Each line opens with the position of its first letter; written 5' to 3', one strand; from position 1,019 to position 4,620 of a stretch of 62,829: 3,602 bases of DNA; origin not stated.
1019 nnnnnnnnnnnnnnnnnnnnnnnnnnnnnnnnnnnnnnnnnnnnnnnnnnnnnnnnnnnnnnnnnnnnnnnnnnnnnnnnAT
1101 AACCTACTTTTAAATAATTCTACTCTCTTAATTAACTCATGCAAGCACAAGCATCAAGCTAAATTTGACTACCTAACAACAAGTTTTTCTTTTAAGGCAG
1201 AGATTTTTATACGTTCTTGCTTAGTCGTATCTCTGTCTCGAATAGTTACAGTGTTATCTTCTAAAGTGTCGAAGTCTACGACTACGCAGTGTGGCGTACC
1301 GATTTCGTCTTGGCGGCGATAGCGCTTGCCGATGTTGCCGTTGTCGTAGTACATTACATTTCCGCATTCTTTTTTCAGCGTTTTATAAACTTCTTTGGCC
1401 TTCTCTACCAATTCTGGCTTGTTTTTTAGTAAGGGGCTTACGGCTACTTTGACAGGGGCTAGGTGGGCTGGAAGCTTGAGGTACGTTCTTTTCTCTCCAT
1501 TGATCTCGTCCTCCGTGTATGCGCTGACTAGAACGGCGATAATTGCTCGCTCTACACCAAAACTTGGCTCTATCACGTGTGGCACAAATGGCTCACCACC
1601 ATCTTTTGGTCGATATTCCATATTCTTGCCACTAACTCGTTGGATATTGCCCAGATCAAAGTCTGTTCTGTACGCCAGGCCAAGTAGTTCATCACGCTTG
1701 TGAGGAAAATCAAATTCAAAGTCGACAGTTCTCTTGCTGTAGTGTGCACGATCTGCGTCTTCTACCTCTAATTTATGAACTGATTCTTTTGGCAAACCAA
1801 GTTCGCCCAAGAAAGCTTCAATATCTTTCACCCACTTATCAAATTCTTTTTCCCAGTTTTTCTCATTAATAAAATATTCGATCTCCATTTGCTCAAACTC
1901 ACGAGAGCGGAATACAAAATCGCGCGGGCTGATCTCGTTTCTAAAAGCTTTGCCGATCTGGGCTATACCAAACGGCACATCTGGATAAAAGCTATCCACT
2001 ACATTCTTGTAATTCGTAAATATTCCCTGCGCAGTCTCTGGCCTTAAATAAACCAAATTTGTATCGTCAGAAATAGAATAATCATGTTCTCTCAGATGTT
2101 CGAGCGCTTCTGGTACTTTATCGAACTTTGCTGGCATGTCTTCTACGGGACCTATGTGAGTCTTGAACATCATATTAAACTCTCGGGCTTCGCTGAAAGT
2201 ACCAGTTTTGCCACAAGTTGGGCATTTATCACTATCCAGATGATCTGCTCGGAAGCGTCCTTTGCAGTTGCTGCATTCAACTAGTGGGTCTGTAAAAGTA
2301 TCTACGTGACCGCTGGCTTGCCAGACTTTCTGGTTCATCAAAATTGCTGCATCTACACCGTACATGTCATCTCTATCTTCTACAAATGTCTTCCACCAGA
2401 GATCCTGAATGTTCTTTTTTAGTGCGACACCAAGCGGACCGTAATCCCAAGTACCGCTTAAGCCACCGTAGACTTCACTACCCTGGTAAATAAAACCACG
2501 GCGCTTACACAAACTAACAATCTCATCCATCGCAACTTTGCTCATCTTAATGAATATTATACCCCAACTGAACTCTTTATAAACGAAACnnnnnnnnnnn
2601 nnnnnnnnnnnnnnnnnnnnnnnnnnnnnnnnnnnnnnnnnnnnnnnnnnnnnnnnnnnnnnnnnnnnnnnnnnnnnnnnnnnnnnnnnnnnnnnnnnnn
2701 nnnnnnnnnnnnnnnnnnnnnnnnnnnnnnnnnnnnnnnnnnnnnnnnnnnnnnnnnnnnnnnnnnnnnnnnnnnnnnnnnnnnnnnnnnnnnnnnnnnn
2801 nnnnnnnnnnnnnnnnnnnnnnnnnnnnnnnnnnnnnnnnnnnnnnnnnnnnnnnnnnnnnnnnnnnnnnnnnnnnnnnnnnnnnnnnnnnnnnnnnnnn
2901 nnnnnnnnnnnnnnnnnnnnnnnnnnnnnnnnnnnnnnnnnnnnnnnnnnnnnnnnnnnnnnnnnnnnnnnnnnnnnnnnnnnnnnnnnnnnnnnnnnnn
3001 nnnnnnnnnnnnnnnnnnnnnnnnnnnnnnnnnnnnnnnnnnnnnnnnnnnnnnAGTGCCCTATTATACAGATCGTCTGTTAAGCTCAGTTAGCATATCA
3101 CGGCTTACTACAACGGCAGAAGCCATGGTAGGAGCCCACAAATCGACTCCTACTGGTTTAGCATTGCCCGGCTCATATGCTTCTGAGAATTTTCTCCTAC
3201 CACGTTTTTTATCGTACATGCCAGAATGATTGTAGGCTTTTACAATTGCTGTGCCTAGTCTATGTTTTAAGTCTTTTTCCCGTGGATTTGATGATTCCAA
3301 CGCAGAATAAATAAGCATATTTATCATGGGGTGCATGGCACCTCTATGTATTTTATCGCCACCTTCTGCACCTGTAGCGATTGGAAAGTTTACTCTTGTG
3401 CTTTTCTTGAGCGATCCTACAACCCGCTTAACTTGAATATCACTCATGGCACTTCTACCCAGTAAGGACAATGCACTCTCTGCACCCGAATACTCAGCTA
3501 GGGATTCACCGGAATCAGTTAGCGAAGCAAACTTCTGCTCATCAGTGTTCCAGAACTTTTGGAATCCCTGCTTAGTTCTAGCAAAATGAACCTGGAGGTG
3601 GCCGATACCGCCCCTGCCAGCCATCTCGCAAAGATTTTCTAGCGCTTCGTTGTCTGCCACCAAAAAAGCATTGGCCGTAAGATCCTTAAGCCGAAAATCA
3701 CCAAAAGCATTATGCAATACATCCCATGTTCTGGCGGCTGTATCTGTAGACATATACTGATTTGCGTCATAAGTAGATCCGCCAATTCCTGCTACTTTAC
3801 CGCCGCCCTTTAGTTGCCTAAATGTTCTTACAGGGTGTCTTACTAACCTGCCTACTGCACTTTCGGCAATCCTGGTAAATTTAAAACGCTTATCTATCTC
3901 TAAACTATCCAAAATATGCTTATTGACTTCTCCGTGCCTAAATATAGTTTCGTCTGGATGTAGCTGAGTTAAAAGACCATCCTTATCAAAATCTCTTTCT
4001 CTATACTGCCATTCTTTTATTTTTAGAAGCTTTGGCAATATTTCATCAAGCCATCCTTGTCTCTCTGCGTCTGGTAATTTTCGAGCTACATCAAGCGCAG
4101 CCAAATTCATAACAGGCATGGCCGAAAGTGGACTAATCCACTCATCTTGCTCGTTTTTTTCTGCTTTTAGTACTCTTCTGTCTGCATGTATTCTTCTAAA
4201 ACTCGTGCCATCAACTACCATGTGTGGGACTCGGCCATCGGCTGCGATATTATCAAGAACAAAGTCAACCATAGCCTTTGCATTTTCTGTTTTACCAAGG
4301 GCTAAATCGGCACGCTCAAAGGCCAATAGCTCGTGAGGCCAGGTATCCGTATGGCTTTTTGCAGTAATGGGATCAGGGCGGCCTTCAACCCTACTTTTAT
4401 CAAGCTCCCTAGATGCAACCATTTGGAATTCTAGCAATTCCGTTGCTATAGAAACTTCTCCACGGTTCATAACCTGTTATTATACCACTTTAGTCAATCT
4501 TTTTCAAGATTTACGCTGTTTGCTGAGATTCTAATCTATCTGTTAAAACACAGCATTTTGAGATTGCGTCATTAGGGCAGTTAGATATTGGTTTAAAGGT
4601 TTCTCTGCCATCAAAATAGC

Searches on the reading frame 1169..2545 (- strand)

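Call 87: search_protein_families(library=pfam, proteins=[window:1169-2545:-], max_evalue=1e-10)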
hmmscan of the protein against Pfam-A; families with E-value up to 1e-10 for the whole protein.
window:1169-2545:- (458 aa): 2 families
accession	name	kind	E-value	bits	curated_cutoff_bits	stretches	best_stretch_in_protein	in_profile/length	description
PF03129.25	HGTP_anticodon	-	3.5e-23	82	21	1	366-456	1-92/94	Anticodon binding domain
PF00587.30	tRNA-synt_2b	-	6.5e-14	52.8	29.3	1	158-339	3-176/179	tRNA synthetase class II core domain (G, H, P, S and T)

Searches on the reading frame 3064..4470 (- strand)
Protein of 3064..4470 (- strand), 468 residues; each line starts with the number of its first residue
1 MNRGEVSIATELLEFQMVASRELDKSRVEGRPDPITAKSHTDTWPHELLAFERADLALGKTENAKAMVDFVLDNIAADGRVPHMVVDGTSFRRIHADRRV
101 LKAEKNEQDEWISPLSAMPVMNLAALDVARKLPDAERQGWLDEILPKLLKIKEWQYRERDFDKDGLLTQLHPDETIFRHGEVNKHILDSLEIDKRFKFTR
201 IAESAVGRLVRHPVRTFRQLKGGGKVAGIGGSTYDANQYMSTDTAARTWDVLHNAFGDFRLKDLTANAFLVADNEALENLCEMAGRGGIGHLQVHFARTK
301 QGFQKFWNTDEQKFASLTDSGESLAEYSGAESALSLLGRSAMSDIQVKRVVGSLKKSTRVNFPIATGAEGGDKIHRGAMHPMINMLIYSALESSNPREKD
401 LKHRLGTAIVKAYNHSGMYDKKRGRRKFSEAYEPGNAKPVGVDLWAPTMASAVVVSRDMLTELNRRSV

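Call 87: search_protein_families(library=pfam, proteins=[window:3064-4470:-], max_evalue=1e-10)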
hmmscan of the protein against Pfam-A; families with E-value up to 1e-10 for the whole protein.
window:3064-4470:- (468 aa): 1 family
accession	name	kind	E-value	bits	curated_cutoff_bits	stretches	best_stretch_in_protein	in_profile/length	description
PF22422.2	MGH1-like_GH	-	6.9e-23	82.2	27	1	50-437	10-345/356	Mannosylglycerate hydrolase MGH1-like glycoside hydrolase domain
